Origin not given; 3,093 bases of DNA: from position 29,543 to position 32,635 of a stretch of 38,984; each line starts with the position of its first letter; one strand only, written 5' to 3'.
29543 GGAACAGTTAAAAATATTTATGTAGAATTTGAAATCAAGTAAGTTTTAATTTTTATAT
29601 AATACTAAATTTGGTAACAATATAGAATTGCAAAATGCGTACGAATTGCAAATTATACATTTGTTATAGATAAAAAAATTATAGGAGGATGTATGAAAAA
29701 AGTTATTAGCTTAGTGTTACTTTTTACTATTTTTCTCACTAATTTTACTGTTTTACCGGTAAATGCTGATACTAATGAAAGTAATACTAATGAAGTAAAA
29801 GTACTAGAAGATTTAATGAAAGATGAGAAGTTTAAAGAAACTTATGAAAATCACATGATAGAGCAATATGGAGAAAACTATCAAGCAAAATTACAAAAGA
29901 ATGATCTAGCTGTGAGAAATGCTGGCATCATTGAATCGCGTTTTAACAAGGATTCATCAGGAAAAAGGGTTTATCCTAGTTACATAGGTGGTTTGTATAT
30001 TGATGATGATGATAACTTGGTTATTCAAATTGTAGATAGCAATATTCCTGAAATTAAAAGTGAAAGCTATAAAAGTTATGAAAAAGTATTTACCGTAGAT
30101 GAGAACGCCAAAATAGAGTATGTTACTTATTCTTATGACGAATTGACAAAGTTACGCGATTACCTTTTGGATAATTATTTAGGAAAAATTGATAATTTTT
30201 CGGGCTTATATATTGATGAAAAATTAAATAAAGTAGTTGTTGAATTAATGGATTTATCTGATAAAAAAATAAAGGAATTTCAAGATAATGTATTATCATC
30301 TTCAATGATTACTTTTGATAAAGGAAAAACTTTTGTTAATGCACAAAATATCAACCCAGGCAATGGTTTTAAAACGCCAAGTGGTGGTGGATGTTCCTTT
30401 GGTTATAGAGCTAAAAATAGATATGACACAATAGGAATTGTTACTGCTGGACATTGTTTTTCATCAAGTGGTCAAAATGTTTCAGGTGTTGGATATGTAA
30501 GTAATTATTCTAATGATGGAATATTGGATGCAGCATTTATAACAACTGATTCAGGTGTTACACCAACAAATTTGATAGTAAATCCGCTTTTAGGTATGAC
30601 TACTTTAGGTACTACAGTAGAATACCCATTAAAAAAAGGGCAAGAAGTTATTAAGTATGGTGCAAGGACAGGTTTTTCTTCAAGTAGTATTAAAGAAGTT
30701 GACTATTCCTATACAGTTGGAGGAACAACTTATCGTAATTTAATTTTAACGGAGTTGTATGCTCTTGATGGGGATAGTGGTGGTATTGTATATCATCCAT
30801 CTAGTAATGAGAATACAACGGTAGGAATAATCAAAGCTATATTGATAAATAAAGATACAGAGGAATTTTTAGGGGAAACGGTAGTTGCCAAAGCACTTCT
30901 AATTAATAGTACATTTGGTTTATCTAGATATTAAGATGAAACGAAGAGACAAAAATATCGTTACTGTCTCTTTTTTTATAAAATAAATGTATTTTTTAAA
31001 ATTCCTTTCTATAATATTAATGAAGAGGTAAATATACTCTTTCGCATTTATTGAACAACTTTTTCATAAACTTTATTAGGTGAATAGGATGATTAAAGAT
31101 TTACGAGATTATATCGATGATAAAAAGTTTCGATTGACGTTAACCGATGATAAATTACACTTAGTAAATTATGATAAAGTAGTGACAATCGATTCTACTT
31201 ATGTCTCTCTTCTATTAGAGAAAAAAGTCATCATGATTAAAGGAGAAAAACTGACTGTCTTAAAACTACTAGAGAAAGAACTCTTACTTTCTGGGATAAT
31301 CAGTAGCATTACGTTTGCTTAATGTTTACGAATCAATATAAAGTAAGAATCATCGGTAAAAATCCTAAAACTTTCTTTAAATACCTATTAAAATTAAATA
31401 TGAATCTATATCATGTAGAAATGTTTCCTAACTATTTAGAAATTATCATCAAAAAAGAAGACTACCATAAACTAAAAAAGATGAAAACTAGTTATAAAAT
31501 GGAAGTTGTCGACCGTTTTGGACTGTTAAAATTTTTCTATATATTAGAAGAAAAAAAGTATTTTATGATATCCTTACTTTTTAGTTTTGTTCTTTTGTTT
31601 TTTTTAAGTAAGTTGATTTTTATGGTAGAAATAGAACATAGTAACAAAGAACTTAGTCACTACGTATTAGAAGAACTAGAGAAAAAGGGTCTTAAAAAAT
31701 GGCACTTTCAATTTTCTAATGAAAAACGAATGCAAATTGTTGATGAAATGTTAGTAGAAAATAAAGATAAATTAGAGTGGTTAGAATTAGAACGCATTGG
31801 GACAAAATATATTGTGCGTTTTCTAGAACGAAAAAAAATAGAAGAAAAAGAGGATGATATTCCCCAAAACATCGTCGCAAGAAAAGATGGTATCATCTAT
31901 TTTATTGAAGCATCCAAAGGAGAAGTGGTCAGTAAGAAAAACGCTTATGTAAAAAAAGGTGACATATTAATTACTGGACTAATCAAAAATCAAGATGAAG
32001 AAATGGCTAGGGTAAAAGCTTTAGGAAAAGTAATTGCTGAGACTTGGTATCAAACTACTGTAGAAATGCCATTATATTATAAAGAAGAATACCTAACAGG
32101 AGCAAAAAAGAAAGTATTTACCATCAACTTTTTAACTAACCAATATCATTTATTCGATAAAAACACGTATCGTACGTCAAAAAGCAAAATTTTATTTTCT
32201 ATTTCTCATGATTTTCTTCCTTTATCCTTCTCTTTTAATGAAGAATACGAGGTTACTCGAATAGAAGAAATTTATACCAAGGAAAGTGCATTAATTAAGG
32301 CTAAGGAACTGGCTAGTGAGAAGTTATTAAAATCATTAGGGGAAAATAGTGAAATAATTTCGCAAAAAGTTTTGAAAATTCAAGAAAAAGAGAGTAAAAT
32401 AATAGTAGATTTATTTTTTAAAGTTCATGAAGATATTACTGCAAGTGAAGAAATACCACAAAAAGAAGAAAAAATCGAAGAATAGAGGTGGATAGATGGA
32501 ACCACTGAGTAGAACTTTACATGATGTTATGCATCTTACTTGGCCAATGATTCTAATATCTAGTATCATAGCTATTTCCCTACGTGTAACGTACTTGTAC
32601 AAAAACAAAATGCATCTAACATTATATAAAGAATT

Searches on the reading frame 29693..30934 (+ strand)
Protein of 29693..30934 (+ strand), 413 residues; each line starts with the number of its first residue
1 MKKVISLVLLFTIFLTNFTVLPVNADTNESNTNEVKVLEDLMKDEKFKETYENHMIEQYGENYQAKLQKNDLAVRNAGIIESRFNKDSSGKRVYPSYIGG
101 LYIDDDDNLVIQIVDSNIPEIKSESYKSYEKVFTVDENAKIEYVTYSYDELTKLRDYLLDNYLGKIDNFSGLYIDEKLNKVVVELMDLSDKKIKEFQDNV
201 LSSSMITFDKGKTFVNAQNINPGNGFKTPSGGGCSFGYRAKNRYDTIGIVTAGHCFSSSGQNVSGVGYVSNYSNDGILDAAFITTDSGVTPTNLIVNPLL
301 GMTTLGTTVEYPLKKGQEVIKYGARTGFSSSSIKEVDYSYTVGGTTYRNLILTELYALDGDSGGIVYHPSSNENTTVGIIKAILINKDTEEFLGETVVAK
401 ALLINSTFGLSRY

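Call 51: search_protein_families(library=ncbifam, proteins=[window:29693-30934:+], max_evalue=0.01)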
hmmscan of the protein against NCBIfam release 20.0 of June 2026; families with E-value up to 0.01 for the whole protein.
window:29693-30934:+ (413 aa): 1 family
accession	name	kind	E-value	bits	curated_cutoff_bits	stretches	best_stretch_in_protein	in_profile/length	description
NF051463.1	Rv1815_serprot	equivalog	0.0026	17.2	175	1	277-384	75-171/190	Rv1815 family serine proteinase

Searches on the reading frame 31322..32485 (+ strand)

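Call 51: search_protein_families(library=ncbifam, proteins=[window:31322-32485:+], max_evalue=0.01)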
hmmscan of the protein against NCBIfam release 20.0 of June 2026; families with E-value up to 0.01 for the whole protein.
window:31322-32485:+ (387 aa): 1 family
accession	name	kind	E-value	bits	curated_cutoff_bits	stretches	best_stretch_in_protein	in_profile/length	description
TIGR02876.1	spore_yqfD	equivalog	4.6e-61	206.9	256.7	1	5-373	8-381/382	sporulation protein YqfD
